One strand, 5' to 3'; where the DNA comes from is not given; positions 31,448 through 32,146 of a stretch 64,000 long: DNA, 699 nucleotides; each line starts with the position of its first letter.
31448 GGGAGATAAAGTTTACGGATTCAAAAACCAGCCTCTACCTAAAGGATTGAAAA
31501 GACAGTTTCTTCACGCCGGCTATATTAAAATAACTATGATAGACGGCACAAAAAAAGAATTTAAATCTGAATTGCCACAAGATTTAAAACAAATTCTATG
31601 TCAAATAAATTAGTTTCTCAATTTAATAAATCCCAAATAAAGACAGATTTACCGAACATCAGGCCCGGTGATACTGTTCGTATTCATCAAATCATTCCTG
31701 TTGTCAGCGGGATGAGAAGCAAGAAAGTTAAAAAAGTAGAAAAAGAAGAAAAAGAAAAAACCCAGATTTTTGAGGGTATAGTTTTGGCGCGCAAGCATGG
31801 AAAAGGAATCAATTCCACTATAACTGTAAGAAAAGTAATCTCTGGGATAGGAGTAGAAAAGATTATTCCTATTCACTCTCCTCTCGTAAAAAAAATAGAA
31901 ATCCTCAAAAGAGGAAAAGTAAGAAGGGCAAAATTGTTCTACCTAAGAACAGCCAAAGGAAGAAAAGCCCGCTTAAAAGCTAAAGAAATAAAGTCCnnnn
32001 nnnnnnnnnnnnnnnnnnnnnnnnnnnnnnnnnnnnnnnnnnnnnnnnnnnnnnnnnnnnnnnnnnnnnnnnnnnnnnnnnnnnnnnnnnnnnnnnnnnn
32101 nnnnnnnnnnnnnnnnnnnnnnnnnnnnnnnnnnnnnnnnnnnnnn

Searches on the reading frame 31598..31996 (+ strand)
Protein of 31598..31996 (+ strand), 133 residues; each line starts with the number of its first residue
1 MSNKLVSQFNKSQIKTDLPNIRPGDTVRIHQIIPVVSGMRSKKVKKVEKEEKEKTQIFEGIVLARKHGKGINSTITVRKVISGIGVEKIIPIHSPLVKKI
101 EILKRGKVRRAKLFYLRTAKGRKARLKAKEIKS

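Call 9: find_encoding_contigs(protein=window:31598-31996:+, flank=10000, max_places=10)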
Protein seq(133 aa) (133 aa): 6 contigs read that carry it; 6 places shown.
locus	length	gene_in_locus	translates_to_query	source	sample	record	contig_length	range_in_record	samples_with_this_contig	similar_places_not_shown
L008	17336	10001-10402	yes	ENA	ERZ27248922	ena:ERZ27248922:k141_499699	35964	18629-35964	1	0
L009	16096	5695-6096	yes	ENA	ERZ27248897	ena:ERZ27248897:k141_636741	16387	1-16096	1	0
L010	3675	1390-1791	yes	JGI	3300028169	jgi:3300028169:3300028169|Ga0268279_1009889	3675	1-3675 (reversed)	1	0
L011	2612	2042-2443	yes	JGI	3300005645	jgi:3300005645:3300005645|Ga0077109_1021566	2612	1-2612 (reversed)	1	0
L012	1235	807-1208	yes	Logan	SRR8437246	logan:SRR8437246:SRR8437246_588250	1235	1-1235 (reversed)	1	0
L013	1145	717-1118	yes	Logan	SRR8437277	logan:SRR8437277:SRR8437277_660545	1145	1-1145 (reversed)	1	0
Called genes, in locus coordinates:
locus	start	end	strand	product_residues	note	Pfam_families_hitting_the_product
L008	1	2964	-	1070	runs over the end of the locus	PF04563:RNA_pol_Rpb2_1, PF04561:RNA_pol_Rpb2_2, PF04565:RNA_pol_Rpb2_3, PF10385:RNA_pol_Rpb2_45, PF00562:RNA_pol_Rpb2_6, PF04560:RNA_pol_Rpb2_7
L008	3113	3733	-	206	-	PF13483:Lactamase_B_3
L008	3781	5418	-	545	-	-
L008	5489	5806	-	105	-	-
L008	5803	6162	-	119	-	PF18924:DUF5674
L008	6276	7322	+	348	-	PF00575:S1, PF21543:CvfB_2nd (faint), PF23459:S1_RRP5 (faint), PF00575:S1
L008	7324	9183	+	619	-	PF06480:FtsH_ext, PF00004:AAA, PF23902:AAA_lid_PRS2_C (weak), PF17862:AAA_lid_3, PF01434:Peptidase_M41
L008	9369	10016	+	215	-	PF00849:PseudoU_synth_2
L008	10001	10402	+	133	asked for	PF01245:Ribosomal_L19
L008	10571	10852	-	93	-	PF22277:EncFtn-like, PF03232:COQ7 (weak), PF02915:Rubrerythrin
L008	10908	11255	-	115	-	PF01050:MannoseP_isomer, PF07883:Cupin_2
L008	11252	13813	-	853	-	PF01074:Glyco_hydro_38N, PF09261:Alpha-mann_mid, PF07748:Glyco_hydro_38C, PF17677:Glyco_hydro38C2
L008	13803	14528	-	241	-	PF05116:S6PP, PF08282:Hydrolase_3, PF13344:Hydrolase_6 (weak)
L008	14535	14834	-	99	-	-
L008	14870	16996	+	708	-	PF17191:RecG_wedge, PF04851:ResIII, PF00270:DEAD, PF22590:Cas3-like_C_2 (faint), PF00271:Helicase_C, PF19833:RecG_dom3_C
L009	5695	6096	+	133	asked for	PF01245:Ribosomal_L19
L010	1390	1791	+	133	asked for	PF01245:Ribosomal_L19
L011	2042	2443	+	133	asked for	PF01245:Ribosomal_L19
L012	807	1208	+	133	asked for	PF01245:Ribosomal_L19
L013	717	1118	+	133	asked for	PF01245:Ribosomal_L19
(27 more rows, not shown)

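Call 16: find_homologous_proteins(query=window:31598-31996:+, max_evalue=1e-10)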
Query seq(133 aa) (133 aa): 7976 proteins with E <= 1e-10 among 8000 candidates; the best 120 are listed.
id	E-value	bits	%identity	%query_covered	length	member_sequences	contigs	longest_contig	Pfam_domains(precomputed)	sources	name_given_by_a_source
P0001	4.9e-74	264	100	100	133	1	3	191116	PF01245.27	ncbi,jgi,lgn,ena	-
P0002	1.0e-67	244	92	98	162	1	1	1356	PF01245.27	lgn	-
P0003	7.5e-54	199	77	97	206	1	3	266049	PF01245.27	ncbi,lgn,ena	-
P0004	1.6e-53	198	78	92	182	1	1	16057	PF01245.27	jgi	-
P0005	2.4e-53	197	76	95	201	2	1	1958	PF01245.27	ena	-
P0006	3.3e-53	197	76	92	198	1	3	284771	PF01245.27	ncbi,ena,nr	ncbi:50S ribosomal protein L19 [Candidatus Parcubacteria bacterium]|nr:50S ribosomal protein L19 [Ca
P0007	6.3e-53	196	77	95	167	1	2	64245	PF01245.27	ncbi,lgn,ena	-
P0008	2.7e-52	194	77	93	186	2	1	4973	PF01245.27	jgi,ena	-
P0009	2.1e-50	188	70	91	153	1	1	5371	PF01245.27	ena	-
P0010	2.8e-50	187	69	95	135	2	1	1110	PF01245.27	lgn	-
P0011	2.5e-45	171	66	94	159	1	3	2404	PF01245.27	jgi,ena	-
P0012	2.8e-45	171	66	94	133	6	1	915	PF01245.27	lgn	-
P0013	4.6e-45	171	66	98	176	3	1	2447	PF01245.27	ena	-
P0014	6.0e-45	170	65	100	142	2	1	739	PF01245.27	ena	-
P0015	7.2e-45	170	64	98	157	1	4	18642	PF01245.27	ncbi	-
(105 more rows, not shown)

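Call 17: find_encoding_contigs(protein=P0002, flank=10000, max_places=4)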
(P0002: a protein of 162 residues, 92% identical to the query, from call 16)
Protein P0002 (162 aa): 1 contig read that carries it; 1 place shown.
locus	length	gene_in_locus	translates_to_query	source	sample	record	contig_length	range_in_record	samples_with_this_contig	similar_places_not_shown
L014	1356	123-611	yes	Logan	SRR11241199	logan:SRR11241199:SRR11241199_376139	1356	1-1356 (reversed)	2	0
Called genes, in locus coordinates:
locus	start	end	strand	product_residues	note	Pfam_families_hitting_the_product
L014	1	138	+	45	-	?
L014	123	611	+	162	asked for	PF01245:Ribosomal_L19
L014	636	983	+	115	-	-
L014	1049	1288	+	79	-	-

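Call 18: find_encoding_contigs(protein=P0003, flank=10000, max_places=3)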
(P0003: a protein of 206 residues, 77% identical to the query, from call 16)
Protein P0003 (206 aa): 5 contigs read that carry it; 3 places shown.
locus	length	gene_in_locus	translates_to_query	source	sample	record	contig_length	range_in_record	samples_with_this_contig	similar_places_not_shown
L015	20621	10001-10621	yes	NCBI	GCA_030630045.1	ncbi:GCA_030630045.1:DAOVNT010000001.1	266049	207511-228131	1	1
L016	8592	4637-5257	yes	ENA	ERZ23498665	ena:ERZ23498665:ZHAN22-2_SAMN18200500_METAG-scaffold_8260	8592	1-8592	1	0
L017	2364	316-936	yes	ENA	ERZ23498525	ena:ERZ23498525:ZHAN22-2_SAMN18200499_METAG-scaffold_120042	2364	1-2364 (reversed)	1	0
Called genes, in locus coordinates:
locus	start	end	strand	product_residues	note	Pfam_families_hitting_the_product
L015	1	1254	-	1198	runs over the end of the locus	PF04997:RNA_pol_Rpb1_1, PF00623:RNA_pol_Rpb1_2, PF04983:RNA_pol_Rpb1_3, PF05000:RNA_pol_Rpb1_4 (weak), PF04998:RNA_pol_Rpb1_5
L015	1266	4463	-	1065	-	PF04563:RNA_pol_Rpb2_1, PF04561:RNA_pol_Rpb2_2, PF04565:RNA_pol_Rpb2_3, PF10385:RNA_pol_Rpb2_45, PF00562:RNA_pol_Rpb2_6, PF04560:RNA_pol_Rpb2_7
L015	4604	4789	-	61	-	-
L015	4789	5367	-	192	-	PF13483:Lactamase_B_3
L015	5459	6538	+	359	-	PF21543:CvfB_2nd (faint), PF00575:S1, PF23459:S1_RRP5 (faint), PF00575:S1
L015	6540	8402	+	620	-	PF00004:AAA, PF17862:AAA_lid_3, PF01434:Peptidase_M41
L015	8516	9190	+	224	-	PF13384:HTH_23 (faint)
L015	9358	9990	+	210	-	PF00849:PseudoU_synth_2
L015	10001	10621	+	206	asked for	PF01245:Ribosomal_L19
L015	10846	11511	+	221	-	-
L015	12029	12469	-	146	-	PF13419:HAD_2, PF00702:Hydrolase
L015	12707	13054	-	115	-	PF01050:MannoseP_isomer, PF07883:Cupin_2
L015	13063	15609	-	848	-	PF01074:Glyco_hydro_38N, PF03065:Glyco_hydro_57 (weak), PF09261:Alpha-mann_mid, PF07748:Glyco_hydro_38C, PF17677:Glyco_hydro38C2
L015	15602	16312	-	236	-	PF05116:S6PP, PF08282:Hydrolase_3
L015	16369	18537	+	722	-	PF17191:RecG_wedge, PF00270:DEAD, PF04851:ResIII, PF00271:Helicase_C, PF22590:Cas3-like_C_2 (weak), PF19833:RecG_dom3_C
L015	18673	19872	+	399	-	PF00814:TsaD, PF22521:HypF_C_2 (weak)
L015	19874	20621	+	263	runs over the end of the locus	PF13367:PrsW-protease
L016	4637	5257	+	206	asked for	PF01245:Ribosomal_L19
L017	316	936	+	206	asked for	PF01245:Ribosomal_L19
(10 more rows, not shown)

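Call 19: find_encoding_contigs(protein=P0004, flank=10000, max_places=3)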
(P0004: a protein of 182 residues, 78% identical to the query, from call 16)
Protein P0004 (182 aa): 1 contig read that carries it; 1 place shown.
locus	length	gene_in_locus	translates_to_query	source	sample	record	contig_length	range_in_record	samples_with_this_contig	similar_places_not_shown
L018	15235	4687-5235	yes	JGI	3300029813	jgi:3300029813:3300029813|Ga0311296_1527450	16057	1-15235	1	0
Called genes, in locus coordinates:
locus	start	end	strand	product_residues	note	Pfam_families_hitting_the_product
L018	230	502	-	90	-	PF00216:Bac_DNA_binding, PF18291:HU-HIG (weak)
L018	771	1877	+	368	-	PF21543:CvfB_2nd (faint), PF00575:S1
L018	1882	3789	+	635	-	PF06480:FtsH_ext, PF20720:nSTAND3 (faint), PF06068:TIP49 (weak), PF13191:AAA_16 (faint), PF00004:AAA, PF17862:AAA_lid_3, PF01434:Peptidase_M41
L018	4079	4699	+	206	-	PF00849:PseudoU_synth_2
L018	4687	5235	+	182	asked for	PF01245:Ribosomal_L19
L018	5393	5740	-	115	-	PF01050:MannoseP_isomer, PF07883:Cupin_2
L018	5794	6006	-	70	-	PF17677:Glyco_hydro38C2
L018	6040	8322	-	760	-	PF01074:Glyco_hydro_38N, PF03065:Glyco_hydro_57, PF09261:Alpha-mann_mid, PF07748:Glyco_hydro_38C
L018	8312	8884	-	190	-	PF08282:Hydrolase_3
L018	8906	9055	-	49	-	-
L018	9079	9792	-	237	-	-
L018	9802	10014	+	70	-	-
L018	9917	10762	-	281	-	PF00892:EamA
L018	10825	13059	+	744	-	PF17191:RecG_wedge, PF00270:DEAD, PF04851:ResIII, PF00271:Helicase_C, PF22590:Cas3-like_C_2 (weak), PF19833:RecG_dom3_C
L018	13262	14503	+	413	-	PF00814:TsaD, PF22521:HypF_C_2 (weak)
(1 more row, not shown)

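Call 20: find_encoding_contigs(protein=P0006, flank=10000, max_places=3)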
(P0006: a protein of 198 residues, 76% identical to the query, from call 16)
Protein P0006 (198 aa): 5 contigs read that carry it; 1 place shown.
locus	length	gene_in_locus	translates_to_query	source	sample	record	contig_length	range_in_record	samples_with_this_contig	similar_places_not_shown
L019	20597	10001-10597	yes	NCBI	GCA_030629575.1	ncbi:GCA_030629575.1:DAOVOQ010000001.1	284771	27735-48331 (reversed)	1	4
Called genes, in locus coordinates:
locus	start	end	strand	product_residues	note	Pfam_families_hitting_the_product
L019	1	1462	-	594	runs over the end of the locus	PF05157:MshEN, PF00437:T2SSE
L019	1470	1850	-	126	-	PF00072:Response_reg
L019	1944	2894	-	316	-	PF00512:HisKA, PF02518:HATPase_c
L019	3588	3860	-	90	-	PF00216:Bac_DNA_binding, PF18291:HU-HIG (weak)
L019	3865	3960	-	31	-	-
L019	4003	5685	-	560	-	PF01471:PG_binding_1 (weak), PF00404:Dockerin_1, PF13385:Laminin_G_3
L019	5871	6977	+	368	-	PF00575:S1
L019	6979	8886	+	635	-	PF06480:FtsH_ext, PF06068:TIP49 (weak), PF13191:AAA_16 (faint), PF00004:AAA, PF20720:nSTAND3 (faint), PF17862:AAA_lid_3, PF01434:Peptidase_M41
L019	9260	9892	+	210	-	PF00849:PseudoU_synth_2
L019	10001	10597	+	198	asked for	PF01245:Ribosomal_L19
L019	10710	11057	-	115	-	PF01050:MannoseP_isomer, PF07883:Cupin_2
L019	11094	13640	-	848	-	PF01074:Glyco_hydro_38N, PF03065:Glyco_hydro_57, PF09261:Alpha-mann_mid, PF07748:Glyco_hydro_38C, PF17677:Glyco_hydro38C2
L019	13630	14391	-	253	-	PF05116:S6PP (faint), PF08282:Hydrolase_3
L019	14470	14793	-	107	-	-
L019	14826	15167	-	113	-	-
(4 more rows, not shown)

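Call 66: search_protein_families(library=pfam, proteins=[L014:636-983:+, L014:1049-1288:+, L015:10846-11511:+], max_evalue=0.01)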
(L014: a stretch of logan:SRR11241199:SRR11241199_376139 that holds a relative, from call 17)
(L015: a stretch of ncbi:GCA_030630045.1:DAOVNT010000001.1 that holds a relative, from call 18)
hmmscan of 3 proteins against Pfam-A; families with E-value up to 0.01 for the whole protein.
L014:636-983:+ (115 aa): 1 family
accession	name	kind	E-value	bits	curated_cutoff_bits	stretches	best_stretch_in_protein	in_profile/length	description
PF14528.11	LAGLIDADG_3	-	2.7e-05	24.8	22.5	1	17-67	3-55/82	LAGLIDADG-like domain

L014:1049-1288:+ (79 aa): 0 families

L015:10846-11511:+ (221 aa): 0 families

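Call 88: list_cluster_members(proteins=[P0001, P0121])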
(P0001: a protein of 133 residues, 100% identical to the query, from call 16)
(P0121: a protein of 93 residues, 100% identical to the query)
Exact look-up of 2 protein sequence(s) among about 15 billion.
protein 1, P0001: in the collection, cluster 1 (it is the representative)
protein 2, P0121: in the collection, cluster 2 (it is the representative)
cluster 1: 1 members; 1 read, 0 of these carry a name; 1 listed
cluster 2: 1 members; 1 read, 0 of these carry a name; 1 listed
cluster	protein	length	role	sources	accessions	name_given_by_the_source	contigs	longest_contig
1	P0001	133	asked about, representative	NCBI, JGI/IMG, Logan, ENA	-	-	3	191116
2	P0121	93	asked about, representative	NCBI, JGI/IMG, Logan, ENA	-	-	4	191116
